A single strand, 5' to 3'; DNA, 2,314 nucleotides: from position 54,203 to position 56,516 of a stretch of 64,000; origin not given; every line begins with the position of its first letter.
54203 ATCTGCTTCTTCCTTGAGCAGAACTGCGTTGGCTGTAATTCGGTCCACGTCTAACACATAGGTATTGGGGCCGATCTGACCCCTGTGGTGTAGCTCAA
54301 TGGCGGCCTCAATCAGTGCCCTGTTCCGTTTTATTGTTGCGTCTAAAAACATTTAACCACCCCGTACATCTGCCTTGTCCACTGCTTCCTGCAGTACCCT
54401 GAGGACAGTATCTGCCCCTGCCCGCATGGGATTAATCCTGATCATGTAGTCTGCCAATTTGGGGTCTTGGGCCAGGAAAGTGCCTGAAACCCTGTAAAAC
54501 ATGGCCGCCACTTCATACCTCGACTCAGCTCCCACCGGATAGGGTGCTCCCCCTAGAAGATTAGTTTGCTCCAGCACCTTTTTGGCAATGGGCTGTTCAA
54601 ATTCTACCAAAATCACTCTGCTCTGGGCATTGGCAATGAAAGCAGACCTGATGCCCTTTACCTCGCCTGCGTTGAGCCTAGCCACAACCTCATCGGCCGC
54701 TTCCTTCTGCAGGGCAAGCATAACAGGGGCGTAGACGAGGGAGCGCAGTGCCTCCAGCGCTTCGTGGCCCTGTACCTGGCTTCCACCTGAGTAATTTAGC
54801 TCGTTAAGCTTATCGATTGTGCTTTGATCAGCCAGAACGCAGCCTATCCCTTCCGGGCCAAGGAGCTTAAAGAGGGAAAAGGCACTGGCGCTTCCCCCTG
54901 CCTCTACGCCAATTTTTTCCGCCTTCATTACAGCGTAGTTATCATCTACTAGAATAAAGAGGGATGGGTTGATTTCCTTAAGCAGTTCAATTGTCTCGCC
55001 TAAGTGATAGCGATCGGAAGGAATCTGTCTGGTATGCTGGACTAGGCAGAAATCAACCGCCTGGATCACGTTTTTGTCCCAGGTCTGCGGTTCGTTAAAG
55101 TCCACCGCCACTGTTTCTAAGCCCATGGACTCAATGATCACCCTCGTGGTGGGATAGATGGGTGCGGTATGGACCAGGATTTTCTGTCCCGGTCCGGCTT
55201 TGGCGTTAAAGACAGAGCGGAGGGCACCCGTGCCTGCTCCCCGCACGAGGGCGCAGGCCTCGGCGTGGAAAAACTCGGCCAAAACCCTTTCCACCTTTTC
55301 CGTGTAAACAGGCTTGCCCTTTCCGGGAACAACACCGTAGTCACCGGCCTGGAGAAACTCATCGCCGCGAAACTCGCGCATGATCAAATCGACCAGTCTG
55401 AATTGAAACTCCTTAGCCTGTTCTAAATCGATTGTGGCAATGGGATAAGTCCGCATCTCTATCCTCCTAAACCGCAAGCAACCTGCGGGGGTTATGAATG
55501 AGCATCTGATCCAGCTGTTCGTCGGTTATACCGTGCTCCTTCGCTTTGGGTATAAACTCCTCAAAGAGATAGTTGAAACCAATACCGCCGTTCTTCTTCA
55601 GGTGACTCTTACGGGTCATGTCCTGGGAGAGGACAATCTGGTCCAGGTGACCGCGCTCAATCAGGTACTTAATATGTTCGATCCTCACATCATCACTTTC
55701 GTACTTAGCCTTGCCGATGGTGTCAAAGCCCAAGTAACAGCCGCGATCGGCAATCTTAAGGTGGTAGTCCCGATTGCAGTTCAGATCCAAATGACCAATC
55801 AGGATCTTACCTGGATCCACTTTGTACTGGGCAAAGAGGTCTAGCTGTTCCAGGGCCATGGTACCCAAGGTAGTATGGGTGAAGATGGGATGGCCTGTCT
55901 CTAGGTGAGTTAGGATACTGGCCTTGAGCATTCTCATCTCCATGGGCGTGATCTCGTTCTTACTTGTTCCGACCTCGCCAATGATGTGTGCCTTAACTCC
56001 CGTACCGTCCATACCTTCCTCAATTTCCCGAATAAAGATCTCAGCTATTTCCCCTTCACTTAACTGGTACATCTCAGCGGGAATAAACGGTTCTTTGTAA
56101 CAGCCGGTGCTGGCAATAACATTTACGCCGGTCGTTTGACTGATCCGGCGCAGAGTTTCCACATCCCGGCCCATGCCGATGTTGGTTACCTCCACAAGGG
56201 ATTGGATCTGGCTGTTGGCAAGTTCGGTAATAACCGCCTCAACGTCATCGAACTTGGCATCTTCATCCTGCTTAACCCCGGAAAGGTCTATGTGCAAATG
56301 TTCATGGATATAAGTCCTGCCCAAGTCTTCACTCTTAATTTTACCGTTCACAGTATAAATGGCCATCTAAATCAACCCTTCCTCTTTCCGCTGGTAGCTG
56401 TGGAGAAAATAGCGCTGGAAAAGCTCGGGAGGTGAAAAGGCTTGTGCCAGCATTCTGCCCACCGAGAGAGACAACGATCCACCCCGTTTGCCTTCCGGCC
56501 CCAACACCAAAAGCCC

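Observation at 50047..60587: Complete php-yhfSTUWXYZ-like cluster directly fused to pseudouridine catabolism genes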

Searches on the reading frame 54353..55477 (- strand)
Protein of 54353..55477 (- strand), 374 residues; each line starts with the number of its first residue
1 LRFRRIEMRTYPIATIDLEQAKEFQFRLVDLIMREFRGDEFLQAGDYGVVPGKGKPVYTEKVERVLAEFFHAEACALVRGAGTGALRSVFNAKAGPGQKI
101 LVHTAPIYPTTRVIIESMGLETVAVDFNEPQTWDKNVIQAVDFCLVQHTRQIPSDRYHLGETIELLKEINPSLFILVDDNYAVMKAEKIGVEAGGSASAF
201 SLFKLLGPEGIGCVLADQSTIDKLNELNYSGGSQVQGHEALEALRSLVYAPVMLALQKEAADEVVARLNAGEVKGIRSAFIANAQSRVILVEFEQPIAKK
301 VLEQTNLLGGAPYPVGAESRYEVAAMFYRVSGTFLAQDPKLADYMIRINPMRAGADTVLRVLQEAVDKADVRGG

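Call 3: search_protein_families(library=pfam, proteins=[window:54353-55477:-])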
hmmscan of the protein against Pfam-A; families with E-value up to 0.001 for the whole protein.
window:54353-55477:- (374 aa): 3 families
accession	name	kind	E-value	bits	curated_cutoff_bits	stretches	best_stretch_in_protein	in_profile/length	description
PF22475.2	YhfS-like_C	-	1.5e-46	157.4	27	1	262-362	1-101/101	YhfS-like, C-terminal domain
PF00155.27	Aminotran_1_2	-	3e-05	23.8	19.7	0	57-134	42-127/361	Aminotransferase class I and II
PF00266.25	Aminotran_5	-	0.0008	18.9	21.5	0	163-233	162-232/371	Aminotransferase class-V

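Call 4: search_protein_families(library=ncbifam, proteins=[window:54353-55477:-])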
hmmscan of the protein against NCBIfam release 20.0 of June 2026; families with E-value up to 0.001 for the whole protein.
window:54353-55477:- (374 aa): 1 family
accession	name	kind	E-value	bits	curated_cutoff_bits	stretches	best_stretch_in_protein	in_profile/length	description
NF005758.0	PRK07582.1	equivalog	2.3e-05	23.4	440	0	60-142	59-139/372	cystathionine gamma-lyase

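Call 25: search_solved_structures(query=window:54353-55477:-, max_evalue=0.01)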
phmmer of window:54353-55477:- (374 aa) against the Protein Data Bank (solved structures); distinct sequences matched with E-value up to 0.01: 1.
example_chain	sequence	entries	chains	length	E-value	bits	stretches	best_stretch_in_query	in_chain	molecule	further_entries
4j8l_A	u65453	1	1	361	3.9e-115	388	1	8-366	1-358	Uncharacterized protein YhfS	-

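Call 68: search_solved_structures(query=A4, max_evalue=0.001)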
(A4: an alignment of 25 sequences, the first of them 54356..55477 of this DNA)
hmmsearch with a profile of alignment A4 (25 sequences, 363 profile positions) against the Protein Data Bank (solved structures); distinct sequences matched with E-value up to 0.001: 62 (the best 60 are shown).
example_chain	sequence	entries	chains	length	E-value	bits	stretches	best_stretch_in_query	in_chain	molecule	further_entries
4j8l_A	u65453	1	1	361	1.2e-164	550.9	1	1-361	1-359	Uncharacterized protein YhfS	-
5dx5_A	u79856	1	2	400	3.5e-10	42.7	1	44-220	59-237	Methionine gamma-lyase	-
9qm6_A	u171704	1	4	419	6.7e-10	41.8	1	44-244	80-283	L-methionine gamma-lyase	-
5ijg_A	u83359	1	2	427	7.5e-10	41.6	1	44-235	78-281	Cys/Met metabolism pyridoxal-phosphate-dependent enzyme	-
3ht4_A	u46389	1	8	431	5.1e-09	38.9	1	18-227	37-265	Aluminum resistance protein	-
7bqw_A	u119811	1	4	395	2.6e-08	36.6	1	45-264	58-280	L-methionine gamma-lyase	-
6lxu_A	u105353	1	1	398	2.6e-08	36.5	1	45-264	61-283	L-methionine gamma-lyase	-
8ztp_A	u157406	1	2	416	7.2e-08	35.1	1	99-227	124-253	cysteine desulfurase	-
1gc0_A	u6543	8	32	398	1.6e-07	34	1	65-221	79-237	METHIONINE GAMMA-LYASE | L-methionine gamma-lyase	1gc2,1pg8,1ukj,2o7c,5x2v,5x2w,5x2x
7f1p_A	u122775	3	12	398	1.6e-07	34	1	65-221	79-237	L-methionine gamma-lyase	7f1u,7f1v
3vk2_A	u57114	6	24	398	1.8e-07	33.8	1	65-221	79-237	Methionine gamma-lyase | L-methionine gamma-lyase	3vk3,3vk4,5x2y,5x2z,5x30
6c9e_A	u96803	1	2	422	4e-07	32.6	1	48-229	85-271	Cysteine desulfurase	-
3hvy_A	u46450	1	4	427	5.6e-07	32.2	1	54-217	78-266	Cystathionine beta-lyase family protein, YNBB B.subtilis ortholog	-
4mkk_A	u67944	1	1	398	6.6e-07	32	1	48-219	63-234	Methionine gamma-lyase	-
5e4z_A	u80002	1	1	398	7.2e-07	31.8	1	48-219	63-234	Methionine gamma-lyase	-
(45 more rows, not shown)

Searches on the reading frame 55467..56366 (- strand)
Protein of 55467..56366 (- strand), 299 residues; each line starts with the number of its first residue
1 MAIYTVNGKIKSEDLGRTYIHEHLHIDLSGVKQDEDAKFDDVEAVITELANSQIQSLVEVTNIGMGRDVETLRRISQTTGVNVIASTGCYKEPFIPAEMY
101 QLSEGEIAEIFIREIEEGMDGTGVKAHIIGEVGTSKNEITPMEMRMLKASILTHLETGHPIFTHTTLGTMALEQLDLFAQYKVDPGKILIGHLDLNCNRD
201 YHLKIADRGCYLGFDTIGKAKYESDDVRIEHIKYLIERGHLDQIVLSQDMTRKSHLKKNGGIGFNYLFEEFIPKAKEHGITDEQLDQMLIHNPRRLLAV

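Call 3: search_protein_families(library=pfam, proteins=[window:55467-56366:-])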
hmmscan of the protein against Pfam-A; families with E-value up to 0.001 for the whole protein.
window:55467-56366:- (299 aa): 1 family
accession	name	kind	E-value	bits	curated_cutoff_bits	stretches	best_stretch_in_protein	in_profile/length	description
PF02126.24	PTE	-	1e-84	285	22.4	1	11-297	2-297/298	Phosphotriesterase family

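Call 4: search_protein_families(library=ncbifam, proteins=[window:55467-56366:-])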
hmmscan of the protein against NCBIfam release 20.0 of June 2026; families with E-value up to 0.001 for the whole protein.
window:55467-56366:- (299 aa): 3 families
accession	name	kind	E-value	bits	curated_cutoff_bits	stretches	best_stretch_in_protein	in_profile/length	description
NF007373.0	PRK09875.1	equivalog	2.1e-86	290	486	1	14-296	5-290/292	phosphotriesterase-related protein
NF045706.1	PhFuoseLconase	equivalog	4.1e-45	154.3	630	1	4-298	6-325/332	phospho-furanose lactonase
NF041153.1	organophos_OPH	equivalog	7.1e-28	97.7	500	1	3-297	37-358/365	organophosphate hydrolase OPH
